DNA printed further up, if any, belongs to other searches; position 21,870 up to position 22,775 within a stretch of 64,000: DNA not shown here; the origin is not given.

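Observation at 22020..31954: Nine-gene GST / SMP-30 lactonase / TTT transporter / two PrpD-like / RraA-like operon with divergent IclR: possible non-orthologous lower pathway for a lactone-tricarboxylate such as 2-pyrone-4,6-dicarboxylate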

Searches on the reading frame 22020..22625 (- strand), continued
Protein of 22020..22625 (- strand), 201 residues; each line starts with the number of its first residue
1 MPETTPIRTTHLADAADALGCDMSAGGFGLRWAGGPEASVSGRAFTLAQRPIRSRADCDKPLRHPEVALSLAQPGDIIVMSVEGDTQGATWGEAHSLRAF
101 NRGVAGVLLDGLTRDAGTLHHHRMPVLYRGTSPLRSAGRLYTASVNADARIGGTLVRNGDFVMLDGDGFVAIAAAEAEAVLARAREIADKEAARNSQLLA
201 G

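Call 77: search_protein_families(library=ncbifam, proteins=[L001:896-2368:+, L005:5208-6038:+, L001:2368-3243:+, L007:4343-5311:-, L092:2911-3996:-, L091:2694-3662:+, L007:3652-4254:-], max_evalue=0.00001)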
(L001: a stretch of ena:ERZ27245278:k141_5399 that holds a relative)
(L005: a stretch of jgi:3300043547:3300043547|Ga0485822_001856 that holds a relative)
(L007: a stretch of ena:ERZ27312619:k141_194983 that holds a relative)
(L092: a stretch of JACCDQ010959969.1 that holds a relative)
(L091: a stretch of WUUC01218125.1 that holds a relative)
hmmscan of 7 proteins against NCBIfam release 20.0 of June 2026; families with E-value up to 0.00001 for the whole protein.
L001:896-2368:+ (490 aa): 43 families (the best 25 are shown)
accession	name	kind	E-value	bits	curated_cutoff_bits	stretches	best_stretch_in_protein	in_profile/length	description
NF008415.0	PRK11241.1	equivalog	1.4e-218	726.5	828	1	7-483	3-481/482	NADP-dependent succinate-semialdehyde dehydrogenase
TIGR01780.1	SSADH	subfamily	6.3e-207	687.9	646.35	1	33-478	1-448/448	succinate-semialdehyde dehydrogenase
TIGR01804.1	BADH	equivalog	6.2e-127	423.9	668.6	1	18-478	1-467/467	betaine-aldehyde dehydrogenase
NF010000.0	PRK13473.1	subfamily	1.2e-123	413.2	615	1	16-481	4-471/475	aminobutyraldehyde dehydrogenase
NF009725.0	PRK13252.1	equivalog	3.7e-122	408.2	593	1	15-482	7-479/488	betaine-aldehyde dehydrogenase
NF006916.0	PRK09407.1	equivalog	1.9e-121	406.3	521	1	26-479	31-489/526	succinic semialdehyde dehydrogenase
NF007497.0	PRK10090.1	equivalog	5e-121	404.8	500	1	15-482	7-477/480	aldehyde dehydrogenase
TIGR02299.1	HpaE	equivalog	6.3e-119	397.7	638.35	1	18-483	4-477/488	5-carboxymethyl-2-hydroxymuconate semialdehyde dehydrogenase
NF040648.1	lactal_redase_Meth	equivalog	7.5e-119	397.8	650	1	18-482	2-462/463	lactaldehyde dehydrogenase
NF045735.1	PaDhStyDPseudo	equivalog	2.2e-113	379.5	850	1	16-482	4-481/483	phenylacetaldehyde dehydrogenase StyD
NF042993.1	AlphKGSA_gudD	equivalog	3.7e-111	372.2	770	1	17-481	6-479/481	alpha-ketoglutaric semialdehyde dehydrogenase GucD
TIGR03216.1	OH_muco_semi_DH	equivalog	1.7e-108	363.3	693.25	1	17-482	3-479/481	2-hydroxymuconic semialdehyde dehydrogenase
NF006915.0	PRK09406.1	equivalog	5.1e-106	355.3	730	1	33-481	5-455/457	NADP-dependent succinic semialdehyde dehydrogenase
NF040792.1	glyc_ald_dh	equivalog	1.6e-103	347.3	760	1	17-481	3-472/488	D-glyceraldehyde dehydrogenase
NF052305.1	DioxValDhHalo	equivalog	2.8e-103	346.4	750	1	16-461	6-458/483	2,5-dioxovalerate dehydrogenase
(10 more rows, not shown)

L005:5208-6038:+ (276 aa): 2 families
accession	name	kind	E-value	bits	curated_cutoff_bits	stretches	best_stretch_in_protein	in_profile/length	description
NF052480.1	FuconLaconase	equivalog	4.8e-15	55.9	400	1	5-271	4-283/287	L-fucono-1,5-lactonase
NF042924.1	SlmHylase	equivalog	8.7e-07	28.4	500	1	5-235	32-254/299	4-sulfomuconolactone hydrolase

L001:2368-3243:+ (291 aa): 0 families

L007:4343-5311:- (322 aa): 8 families
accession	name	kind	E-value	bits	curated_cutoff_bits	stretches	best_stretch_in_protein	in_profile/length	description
TIGR02317.1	prpB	equivalog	6.2e-51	173.3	354.4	1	19-267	7-253/285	methylisocitrate lyase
NF008455.0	PRK11320.1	equivalog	4.4e-43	147.6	353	1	18-214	12-204/295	methylisocitrate lyase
TIGR02319.1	CPEP_Pphonmut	equivalog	2.8e-38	131.8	420.05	1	18-266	9-256/294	carboxyvinyl-carboxyphosphonate phosphorylmutase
TIGR02321.1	Pphn_pyruv_hyd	equivalog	1.4e-32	113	374.4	1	32-277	22-270/290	phosphonopyruvate hydrolase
TIGR02320.1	PEP_mutase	equivalog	1.8e-23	82.9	319.55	1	41-212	33-203/284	phosphoenolpyruvate mutase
TIGR01346.1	isocit_lyase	equivalog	1.1e-18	67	275.9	1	87-172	151-237/527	isocitrate lyase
NF011645.0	PRK15063.1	equivalog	9.2e-18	64.3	562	1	85-172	146-234/430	isocitrate lyase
NF005074.0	PRK06498.1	equivalog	4e-08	32.3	446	1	85-172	177-266/531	isocitrate lyase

L092:2911-3996:- (361 aa): 1 family
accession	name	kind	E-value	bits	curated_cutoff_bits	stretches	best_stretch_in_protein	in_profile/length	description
NF005091.0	PRK06522.2-2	equivalog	9.4e-08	31.6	252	1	1-131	2-133/302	2-dehydropantoate 2-reductase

L091:2694-3662:+ (322 aa): 42 families (the best 25 are shown)
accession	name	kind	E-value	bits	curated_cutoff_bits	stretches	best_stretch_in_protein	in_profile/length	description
NF040648.1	lactal_redase_Meth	equivalog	8.2e-56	189.9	650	1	4-299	15-306/463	lactaldehyde dehydrogenase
TIGR03250.1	PhnAcAld_DH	equivalog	1.3e-53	182.3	635.65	1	3-302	20-315/472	phosphonoacetaldehyde dehydrogenase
TIGR01780.1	SSADH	subfamily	1.4e-51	175.8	646.35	1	13-298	10-291/448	succinate-semialdehyde dehydrogenase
TIGR01804.1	BADH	equivalog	6.1e-49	166.8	668.6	1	3-300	16-309/467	betaine-aldehyde dehydrogenase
NF010000.0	PRK13473.1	subfamily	3.9e-48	164.2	615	1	5-302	22-315/475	aminobutyraldehyde dehydrogenase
NF047626.1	SulfactDhSafD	equivalog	1.8e-46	159.2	700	1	3-300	4-298/454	sulfoacetaldehyde dehydrogenase SafD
NF006916.0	PRK09407.1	equivalog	3.1e-46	158.1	521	1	4-297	38-327/526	succinic semialdehyde dehydrogenase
NF009725.0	PRK13252.1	equivalog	1.8e-44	152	593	1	8-301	30-318/488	betaine-aldehyde dehydrogenase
NF040869.1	G3PDH_Arch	equivalog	4.4e-42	144.4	780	1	7-301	40-332/502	NADP-dependent glyceraldehyde-3-phosphate dehydrogenase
NF052305.1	DioxValDhHalo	equivalog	4.5e-42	144.5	750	1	28-307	49-324/483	2,5-dioxovalerate dehydrogenase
NF008869.0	PRK11904.1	equivalog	1.5e-41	142.2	747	1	9-302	572-866/1042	bifunctional proline dehydrogenase/L-glutamate gamma-semialdehyde dehydrogenase PutA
NF007497.0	PRK10090.1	equivalog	2.7e-40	138.5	500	1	7-302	29-320/480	aldehyde dehydrogenase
NF042993.1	AlphKGSA_gudD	equivalog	4.4e-40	137.8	770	1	13-298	33-314/481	alpha-ketoglutaric semialdehyde dehydrogenase GucD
NF040792.1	glyc_ald_dh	equivalog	1.5e-39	136.3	760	1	13-302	29-314/488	D-glyceraldehyde dehydrogenase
NF002852.0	PRK03137.1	subfamily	4e-39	134.8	648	1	18-303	69-356/514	L-glutamate gamma-semialdehyde dehydrogenase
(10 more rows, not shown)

L007:3652-4254:- (200 aa): 2 families
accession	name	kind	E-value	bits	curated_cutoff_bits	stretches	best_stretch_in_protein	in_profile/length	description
NF045665.1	NTPtran_DVU1551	equivalog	2.2e-09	36.8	315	1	55-114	213-271/359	DVU_1551 family NTP transferase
TIGR00277.1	HDIG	domain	2.9e-07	30.3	27.6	1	60-159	5-83/84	HDIG domain-containing metalloprotein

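Call 86: list_cluster_members(proteins=[P0001, P0016, P0018])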
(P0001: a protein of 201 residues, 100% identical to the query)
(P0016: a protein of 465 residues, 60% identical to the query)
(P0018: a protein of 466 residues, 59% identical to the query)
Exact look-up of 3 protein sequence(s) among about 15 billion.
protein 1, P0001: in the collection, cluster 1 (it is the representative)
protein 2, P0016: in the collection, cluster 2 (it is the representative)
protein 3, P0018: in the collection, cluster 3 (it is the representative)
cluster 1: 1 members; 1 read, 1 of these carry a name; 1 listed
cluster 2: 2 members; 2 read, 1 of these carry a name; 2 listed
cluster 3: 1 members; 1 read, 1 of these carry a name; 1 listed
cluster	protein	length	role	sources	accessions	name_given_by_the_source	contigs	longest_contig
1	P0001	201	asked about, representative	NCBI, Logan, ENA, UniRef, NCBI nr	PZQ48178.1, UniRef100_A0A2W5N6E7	MAG: hypothetical protein DI556_15260 [Rhodovulum sulfidophilum] | Putative 4-hydroxy-4-methyl-2-oxoglutarate aldolase n=1 Tax=Rhodovulum sulfidophilum ...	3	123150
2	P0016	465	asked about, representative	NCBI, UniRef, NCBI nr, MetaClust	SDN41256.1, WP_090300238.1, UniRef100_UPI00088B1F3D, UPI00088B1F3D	MmgE/PrpD family protein [Ensifer sp. YR511] | MmgE/PrpD family protein n=1 Tax=Ensifer sp. YR511 TaxID=1855294 RepID=UPI00088B1F3D | status=active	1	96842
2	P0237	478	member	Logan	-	-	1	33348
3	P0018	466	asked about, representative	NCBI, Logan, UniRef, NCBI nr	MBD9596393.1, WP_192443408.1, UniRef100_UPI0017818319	MmgE/PrpD family protein [Ensifer sp. ENS05] | MmgE/PrpD family protein n=1 Tax=Ensifer sp. ENS05 TaxID=2769277 RepID=UPI0017818319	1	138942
